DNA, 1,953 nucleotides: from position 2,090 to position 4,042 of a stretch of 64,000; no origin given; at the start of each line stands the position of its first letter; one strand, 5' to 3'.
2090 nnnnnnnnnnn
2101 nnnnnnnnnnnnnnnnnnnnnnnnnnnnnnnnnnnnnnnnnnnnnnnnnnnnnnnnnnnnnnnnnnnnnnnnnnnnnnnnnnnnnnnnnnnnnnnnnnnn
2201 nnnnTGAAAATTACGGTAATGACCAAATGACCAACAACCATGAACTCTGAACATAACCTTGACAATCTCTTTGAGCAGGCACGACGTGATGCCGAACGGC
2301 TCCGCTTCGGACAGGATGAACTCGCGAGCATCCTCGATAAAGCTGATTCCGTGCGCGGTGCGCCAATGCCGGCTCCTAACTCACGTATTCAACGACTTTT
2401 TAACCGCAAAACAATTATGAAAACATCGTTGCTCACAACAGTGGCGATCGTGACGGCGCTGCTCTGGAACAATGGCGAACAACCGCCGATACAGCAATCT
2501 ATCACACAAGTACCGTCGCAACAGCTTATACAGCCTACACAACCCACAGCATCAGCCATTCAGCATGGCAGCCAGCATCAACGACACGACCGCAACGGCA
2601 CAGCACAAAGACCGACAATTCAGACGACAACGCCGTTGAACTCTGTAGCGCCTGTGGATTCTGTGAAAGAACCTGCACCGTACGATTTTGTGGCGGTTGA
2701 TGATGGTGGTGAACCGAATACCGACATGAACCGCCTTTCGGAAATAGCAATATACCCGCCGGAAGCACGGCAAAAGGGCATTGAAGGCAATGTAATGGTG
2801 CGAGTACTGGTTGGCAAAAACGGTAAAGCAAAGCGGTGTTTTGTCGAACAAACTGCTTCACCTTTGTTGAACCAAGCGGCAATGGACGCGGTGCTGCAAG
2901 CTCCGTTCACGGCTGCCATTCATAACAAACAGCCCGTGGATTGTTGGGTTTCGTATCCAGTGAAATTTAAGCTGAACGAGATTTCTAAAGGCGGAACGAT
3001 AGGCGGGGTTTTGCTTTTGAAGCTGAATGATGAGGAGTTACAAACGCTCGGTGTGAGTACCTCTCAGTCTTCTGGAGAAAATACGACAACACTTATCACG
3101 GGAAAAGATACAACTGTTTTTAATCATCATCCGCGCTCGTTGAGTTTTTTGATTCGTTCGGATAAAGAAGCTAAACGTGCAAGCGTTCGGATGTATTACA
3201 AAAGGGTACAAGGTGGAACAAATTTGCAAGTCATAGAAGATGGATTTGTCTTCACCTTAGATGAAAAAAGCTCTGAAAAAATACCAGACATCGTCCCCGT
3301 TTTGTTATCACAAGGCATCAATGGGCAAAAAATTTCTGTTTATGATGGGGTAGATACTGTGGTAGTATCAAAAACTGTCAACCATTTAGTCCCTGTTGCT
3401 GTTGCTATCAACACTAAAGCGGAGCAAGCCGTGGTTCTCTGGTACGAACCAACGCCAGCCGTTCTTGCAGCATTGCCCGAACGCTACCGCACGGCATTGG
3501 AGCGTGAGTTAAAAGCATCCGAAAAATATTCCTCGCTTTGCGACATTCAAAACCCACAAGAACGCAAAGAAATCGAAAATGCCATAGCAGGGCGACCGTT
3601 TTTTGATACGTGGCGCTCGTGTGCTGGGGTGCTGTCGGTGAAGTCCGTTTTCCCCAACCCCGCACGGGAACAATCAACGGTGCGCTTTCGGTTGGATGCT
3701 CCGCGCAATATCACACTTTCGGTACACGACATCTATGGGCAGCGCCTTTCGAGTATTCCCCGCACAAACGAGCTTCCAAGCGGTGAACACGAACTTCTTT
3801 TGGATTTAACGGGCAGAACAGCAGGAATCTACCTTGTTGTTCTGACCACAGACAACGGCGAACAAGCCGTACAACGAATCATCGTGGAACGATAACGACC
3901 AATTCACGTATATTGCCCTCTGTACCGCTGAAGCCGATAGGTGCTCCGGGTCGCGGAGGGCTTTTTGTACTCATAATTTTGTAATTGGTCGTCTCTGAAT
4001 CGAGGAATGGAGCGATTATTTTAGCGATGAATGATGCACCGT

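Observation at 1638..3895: ECF sigma factor paired with a TonB-C-domain protein that carries a T9SS sorting domain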

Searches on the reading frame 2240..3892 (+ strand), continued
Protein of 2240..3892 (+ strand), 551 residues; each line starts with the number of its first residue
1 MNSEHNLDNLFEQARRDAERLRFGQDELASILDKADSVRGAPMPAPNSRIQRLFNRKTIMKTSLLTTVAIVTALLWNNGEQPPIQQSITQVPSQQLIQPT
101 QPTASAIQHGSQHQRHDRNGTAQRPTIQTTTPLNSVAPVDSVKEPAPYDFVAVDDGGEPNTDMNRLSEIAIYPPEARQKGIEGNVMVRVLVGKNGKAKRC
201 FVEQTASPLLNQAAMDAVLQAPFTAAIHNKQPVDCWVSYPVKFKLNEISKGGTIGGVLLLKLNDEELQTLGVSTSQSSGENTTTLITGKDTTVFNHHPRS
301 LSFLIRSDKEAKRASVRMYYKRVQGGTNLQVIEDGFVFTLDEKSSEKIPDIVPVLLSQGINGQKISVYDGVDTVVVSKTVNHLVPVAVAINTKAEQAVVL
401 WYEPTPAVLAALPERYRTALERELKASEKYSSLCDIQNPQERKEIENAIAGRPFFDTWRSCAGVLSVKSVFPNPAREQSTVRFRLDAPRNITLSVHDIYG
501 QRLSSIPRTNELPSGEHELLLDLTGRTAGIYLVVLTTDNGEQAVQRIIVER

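Call 71: predict_structure(alignment_id=A5)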
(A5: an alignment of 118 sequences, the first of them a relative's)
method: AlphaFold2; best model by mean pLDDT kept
length: 551 residues; sequences in the alignment: 118
mean_pLDDT: 66.2   pTM: 0.53
mean pLDDT of the five models: 66.2, 66.0, 65.5, 65.3, 64.1
residues with pLDDT >= 90: 145; 70-90: 116; 50-70: 99; < 50: 191
segments of 3 or more residues with pLDDT < 50: 41-55, 78-124, 126-172, 174-182, 205-210, 227-231, 244-253, 299-301, 304-341, 369-375
pLDDT, mean of each block of 10 residues (from residue 1): 71 85 71 72 44 47 62 63 41 42 40 37 40 40 31 33 45 46 67 76 50 66 54 64 43 64 92 82 74 60 47 31 29 33 61 80 55 52 86 71 94 94 93 91 87 85 92 96 97 92 91 98 93 94 93 77
secondary structure, 60 per line:
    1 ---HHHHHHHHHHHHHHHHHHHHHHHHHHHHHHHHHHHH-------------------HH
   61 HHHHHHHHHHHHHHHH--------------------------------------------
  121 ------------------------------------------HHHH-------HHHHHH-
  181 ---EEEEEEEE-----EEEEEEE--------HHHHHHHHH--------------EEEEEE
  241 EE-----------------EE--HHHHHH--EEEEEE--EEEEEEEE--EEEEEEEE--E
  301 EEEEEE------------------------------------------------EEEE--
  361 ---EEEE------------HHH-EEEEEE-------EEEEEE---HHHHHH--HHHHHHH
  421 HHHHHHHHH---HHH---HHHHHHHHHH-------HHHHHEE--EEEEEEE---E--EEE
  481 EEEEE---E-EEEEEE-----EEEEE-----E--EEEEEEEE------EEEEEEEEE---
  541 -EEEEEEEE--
elements in order: H4-39 H59-76 H163-166 H174-179 E184-191 E197-203 H212-220 E235-242 H264-269 E272-277 E280-287 E290-297 E300-306 E355-358 E364-367 E384-389 E397-402 H406-411 H414-429 H439-448 H456-460 E465-471 E478-485 E491-496 E502-506 E515-522 E529-537 E542-549

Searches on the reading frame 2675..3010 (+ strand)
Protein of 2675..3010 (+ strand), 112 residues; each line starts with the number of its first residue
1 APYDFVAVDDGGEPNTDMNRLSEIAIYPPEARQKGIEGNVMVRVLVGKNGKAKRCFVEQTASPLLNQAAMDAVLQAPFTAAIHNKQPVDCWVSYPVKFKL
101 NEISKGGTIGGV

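Call 72: search_solved_structures(query=window:2675-3010:+, max_evalue=0.01, show_alignments=1)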
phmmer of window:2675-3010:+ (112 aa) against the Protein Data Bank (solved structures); distinct sequences matched with E-value up to 0.01: 2.
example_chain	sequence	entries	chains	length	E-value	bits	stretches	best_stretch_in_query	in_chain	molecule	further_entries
5lw8_A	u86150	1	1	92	0.0026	21.4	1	23-82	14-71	Protein TonB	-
6sly_A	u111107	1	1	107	0.0035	21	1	22-78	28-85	Protein TonB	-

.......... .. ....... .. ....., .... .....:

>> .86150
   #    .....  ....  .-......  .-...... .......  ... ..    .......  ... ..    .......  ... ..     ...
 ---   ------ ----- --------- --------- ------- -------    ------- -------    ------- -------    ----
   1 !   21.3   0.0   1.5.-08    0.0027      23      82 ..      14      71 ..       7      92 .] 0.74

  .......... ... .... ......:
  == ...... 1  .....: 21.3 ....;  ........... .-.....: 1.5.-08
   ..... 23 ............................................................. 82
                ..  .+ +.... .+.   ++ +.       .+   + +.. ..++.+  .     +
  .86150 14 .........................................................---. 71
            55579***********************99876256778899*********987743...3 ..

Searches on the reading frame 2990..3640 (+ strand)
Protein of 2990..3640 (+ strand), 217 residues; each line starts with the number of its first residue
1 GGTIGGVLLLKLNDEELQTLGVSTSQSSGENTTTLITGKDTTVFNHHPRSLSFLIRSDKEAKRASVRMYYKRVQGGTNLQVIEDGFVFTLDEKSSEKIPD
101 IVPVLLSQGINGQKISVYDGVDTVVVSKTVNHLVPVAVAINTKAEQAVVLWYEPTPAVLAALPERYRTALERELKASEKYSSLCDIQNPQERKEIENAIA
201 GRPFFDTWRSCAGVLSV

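Call 23: find_homologous_proteins(query=A2, max_evalue=0.01)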
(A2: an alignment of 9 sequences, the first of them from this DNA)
Query A2 (9 sequences) (217 aa, profile of the alignment): 4 proteins with E <= 0.01 among 8000 candidates.
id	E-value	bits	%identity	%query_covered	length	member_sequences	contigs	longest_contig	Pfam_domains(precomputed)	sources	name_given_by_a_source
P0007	2.8e-68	248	27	19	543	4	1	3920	PF18962.8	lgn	-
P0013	2.6e-64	235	29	32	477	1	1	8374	PF18962.8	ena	-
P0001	2.0e-53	200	100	100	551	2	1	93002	PF03544.20,PF18962.8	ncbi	-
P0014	5.5e-15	74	29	41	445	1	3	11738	PF18962.8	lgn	-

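Call 34: find_encoding_contigs(protein=P0014, flank=5000, max_places=3)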
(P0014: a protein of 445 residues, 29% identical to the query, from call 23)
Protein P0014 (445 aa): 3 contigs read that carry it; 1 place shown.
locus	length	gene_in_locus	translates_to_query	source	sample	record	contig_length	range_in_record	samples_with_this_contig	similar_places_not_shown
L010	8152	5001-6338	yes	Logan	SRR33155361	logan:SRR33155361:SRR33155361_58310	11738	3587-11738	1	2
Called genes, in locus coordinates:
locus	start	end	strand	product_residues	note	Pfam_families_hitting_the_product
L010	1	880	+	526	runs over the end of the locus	PF13620:CarboxypepD_reg (faint), PF22067:Cep192_D3 (weak), PF15780:ASH (weak), PF22544:HYDIN_VesB_CFA65-like_Ig (weak)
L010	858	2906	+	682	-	PF07676:PD40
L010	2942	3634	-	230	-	-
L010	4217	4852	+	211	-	PF07638:Sigma70_ECF (weak), PF04542:Sigma70_r2, PF08281:Sigma70_r4_2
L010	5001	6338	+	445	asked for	PF18962:Por_Secre_tail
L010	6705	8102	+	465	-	PF00092:VWA, PF13519:VWA_2, PF00691:OmpA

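Call 35: find_encoding_contigs(protein=P0013, flank=5000, max_places=2)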
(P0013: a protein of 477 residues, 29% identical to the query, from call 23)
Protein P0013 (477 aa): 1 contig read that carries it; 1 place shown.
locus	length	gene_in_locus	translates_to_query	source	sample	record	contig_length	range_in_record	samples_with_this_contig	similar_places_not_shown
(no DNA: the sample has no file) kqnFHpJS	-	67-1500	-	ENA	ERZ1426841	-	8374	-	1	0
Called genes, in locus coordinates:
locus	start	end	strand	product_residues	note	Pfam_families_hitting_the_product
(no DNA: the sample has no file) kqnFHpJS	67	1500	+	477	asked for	PF18962:Por_Secre_tail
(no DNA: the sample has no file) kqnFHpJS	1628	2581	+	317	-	PF02219:MTHFR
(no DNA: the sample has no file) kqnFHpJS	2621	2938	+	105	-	-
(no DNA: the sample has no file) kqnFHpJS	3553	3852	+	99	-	PF01909:NTP_transf_2, PF18765:Polbeta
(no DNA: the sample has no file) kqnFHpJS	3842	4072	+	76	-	PF01934:HepT-like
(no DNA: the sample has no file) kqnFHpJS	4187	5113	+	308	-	PF01073:3Beta_HSD, PF01370:Epimerase, PF02719:Polysacc_synt_2, PF04321:RmlD_sub_bind, PF16363:GDP_Man_Dehyd, PF07993:NAD_binding_4 (weak)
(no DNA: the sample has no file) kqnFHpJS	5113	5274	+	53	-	-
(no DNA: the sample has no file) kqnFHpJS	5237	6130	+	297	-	PF12836:HHH_3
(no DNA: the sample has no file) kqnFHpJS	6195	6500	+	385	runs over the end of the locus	PF02771:Acyl-CoA_dh_N, PF02770:Acyl-CoA_dh_M, PF00441:Acyl-CoA_dh_1, PF08028:Acyl-CoA_dh_2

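Call 40: predict_structure(alignment_id=A2)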
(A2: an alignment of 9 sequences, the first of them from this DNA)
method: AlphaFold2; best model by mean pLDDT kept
length: 217 residues; sequences in the alignment: 9
mean_pLDDT: 75.9   pTM: 0.73
mean pLDDT of the five models: 75.9, 74.3, 73.3, 72.6, 68.0
residues with pLDDT >= 90: 37; 70-90: 119; 50-70: 40; < 50: 21
segments of 3 or more residues with pLDDT < 50: 119-127, 207-217
pLDDT, mean of each block of 10 residues (from residue 1): 71 93 86 80 86 82 87 76 82 75 76 64 53 86 82 91 91 80 61 67 56 36
secondary structure, 60 per line:
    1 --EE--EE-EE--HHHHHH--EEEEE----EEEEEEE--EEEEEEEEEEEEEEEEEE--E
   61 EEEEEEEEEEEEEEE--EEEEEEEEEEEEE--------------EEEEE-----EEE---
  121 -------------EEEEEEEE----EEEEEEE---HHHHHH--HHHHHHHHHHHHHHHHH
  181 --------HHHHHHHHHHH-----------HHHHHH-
elements in order: H14-19 E22-26 E31-37 E40-57 E60-75 E78-90 E105-109 E115-117 E134-141 E146-152 H156-161 H164-180 H189-199 H211-216

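Call 45: fold_search(model_id=the predicted structure, library=pdb)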
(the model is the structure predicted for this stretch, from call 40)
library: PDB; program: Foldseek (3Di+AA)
matches with E <= 10: 636; with E <= 0.001: 0
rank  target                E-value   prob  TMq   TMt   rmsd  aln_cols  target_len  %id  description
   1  1gy7_D                1.6e-01  0.51  0.16  0.25   7.5        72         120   18  N77Y point mutant of S.Cerevisiae NTF2 (released 2002-06-20)
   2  3s5c_E                1.7e-01  0.41  0.17  0.21   8.3        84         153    5  Crystal Structure of a Hexachlorocyclohexane dehydrochlorinase (LinA) Type2 (released 2012-05-23)
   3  6ht9_B                1.9e-01  0.38  0.16  0.12  15.9       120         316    9  Mouse fetuin-B in complex with crayfish astacin (released 2019-03-13)
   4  4n3v_A                1.9e-01  0.35  0.16  0.19   8.9        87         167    9  Crystal structure of a bile-acid 7-alpha dehydratase (CLOHIR_00079) from Clostridium hiranonis DSM 13275 at 1.89 A res (released 2013-12-04)
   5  8uqf_B                2.1e-01  0.51  0.17  0.26   7.4        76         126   10  Crystal structure of designed cortisol-binding protein hcy129_mpnn5 (released 2024-11-20)
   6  4l8p                  2.1e-01  0.38  0.16  0.20   8.6        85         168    7  Crystal structure of a bile-acid 7-alpha dehydratase (CLOHIR_00079) from Clostridium hiranonis DSM 13275 at 1.60 A resol (released 2013-08-21)
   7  1gy7_C                2.3e-01  0.47  0.16  0.26   7.8        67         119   16  N77Y point mutant of S.Cerevisiae NTF2 (released 2002-06-20)
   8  1gy7_A                2.3e-01  0.38  0.15  0.25   7.6        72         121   18  N77Y point mutant of S.Cerevisiae NTF2 (released 2002-06-20)
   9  7ny8_D                2.6e-01  0.16  0.13  0.23   9.8        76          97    6  Affimer K69 - KRAS protein complex (released 2021-07-07)
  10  7uai_H                2.8e-01  0.20  0.15  0.12   9.6        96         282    7  Meprin alpha helix in complex with fetuin-B (released 2022-11-02)
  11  5mn2_C                2.8e-01  0.16  0.14  0.22   8.0        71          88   11  Cocrystal structure of Fc gamma receptor IIIa interacting with Affimer G3, a specific binding protein which blocks IgG (released 2017-12-13)
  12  1gy7_B                2.9e-01  0.33  0.15  0.24   7.8        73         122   18  N77Y point mutant of S.Cerevisiae NTF2 (released 2002-06-20)
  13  3rob_A                2.9e-01  0.18  0.15  0.23  11.8        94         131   14  The crystal structure of a conserved protein from Planctomyces limnophilus DSM 3776 (released 2011-05-11)
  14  3a76_C                3.1e-01  0.25  0.17  0.21   8.7        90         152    7  The crystal structure of LinA (released 2010-09-15)
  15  3soy                  3.3e-01  0.30  0.17  0.23   9.7        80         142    4  Nuclear transport factor 2 (NTF2-like) superfamily protein from Salmonella enterica subsp. enterica serovar Typhimurium  (released 2011-08-10)
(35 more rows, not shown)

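Call 61: search_protein_families(library=pfam, proteins=[window:2990-3640:+], max_evalue=10)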
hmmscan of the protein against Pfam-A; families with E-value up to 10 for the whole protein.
seq(217 aa): 0 families

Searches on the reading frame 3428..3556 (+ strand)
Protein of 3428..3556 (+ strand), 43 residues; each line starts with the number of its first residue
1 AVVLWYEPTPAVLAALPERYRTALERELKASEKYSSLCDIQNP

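Call 52: find_related_loci(query=A6, collection=genome_contigs, flank=5000)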
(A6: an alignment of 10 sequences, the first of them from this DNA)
Query A6 (43 aa) in genome_contigs; peptide patterns used: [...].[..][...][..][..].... (x = any residue, [..] = any of these).
170 stretches matched a pattern; 10 encode a relative of the query (tblastn E <= 1e-3); 10 distinct loci.
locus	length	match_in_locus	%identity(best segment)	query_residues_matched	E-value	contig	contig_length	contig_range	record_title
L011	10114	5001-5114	63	3-40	5e-15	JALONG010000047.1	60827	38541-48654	MAG: Candidatus Kapaibacterium sp. isolate Prado071 scaffold_1180, whole genome shotgun sequence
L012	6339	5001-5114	63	3-40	9e-15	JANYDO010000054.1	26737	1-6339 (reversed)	MAG: Candidatus Kapaibacterium sp. isolate 336R_metabinner_7 336R_k141_2075644, whole genome shotgun sequence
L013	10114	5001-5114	61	3-40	2e-14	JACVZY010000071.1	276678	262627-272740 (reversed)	MAG: Ignavibacteria bacterium isolate Clear-D13 NODE_40_length_276678_cov_9.005408, whole genome shotgun sequence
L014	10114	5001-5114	61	3-40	2e-14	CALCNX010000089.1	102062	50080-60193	MAG TPA_asm: uncultured bacterium isolate SRR6231133_bin.11_CONCOCT_v1.1_MAG genome assembly, contig: ERZ650265.34, whol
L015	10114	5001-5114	55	3-40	1e-12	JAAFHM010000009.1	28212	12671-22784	MAG: Ignavibacteria bacterium isolate bin51.metabat.ball.004 WN_Ignavibacteria_1_scaffold_240, whole genome shotgun sequ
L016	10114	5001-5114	50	3-40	2e-12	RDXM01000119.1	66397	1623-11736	MAG: Candidatus Kapaibacterium sp. isolate PH2015_12D_48_15 PH2015_12D_scaffold_296, whole genome shotgun sequence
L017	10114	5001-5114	50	3-40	2e-12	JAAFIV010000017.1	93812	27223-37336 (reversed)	MAG: Ignavibacteria bacterium isolate bin62.metabat.ball.111 WN_Ignavibacteria_2_scaffold_18, whole genome shotgun seque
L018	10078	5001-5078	77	3-28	8e-11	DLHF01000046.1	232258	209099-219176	MAG TPA_asm: Ignavibacteria bacterium UBA7675 UBA7675_contig_132, whole genome shotgun sequence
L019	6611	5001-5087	55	2-30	6e-7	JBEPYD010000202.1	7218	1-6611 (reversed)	MAG: Bacteroidales bacterium isolate 02_S197.semibin_refined.163 NODE_5127_length_7218_cov_2.067127:0-7218, whole genome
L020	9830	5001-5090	43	3-32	6e-6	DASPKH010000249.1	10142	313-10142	MAG TPA_asm: Patescibacteria group bacterium isolate SMAG_U12031 k141_1786145, whole genome shotgun sequence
